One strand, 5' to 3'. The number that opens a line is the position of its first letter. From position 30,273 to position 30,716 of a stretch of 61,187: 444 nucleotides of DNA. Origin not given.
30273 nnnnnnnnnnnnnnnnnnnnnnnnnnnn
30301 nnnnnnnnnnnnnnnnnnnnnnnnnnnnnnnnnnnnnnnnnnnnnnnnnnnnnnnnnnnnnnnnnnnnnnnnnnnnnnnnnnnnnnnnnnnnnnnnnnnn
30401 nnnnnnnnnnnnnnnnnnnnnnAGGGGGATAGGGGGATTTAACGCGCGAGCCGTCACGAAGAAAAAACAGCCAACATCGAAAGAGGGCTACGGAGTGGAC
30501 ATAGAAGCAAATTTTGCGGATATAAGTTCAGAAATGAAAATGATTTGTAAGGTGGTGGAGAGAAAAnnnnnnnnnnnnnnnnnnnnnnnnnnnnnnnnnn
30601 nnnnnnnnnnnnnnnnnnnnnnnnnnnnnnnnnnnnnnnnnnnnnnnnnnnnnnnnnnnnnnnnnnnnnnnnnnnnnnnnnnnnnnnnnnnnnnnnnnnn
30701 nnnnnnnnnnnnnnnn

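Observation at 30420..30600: Decayed 3' fragment of a DUF559 gene between a (+) cap and a (-) cap (clpP | aminotransferase gap)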

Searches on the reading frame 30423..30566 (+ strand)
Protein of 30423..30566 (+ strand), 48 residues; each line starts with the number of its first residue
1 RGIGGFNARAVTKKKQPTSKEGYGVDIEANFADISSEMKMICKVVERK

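Call 30: search_protein_families(library=ncbifam, proteins=[window:30423-30566:+], max_evalue=1)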
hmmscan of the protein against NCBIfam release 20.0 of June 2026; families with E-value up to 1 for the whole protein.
window:30423-30566:+ (48 aa): 0 families
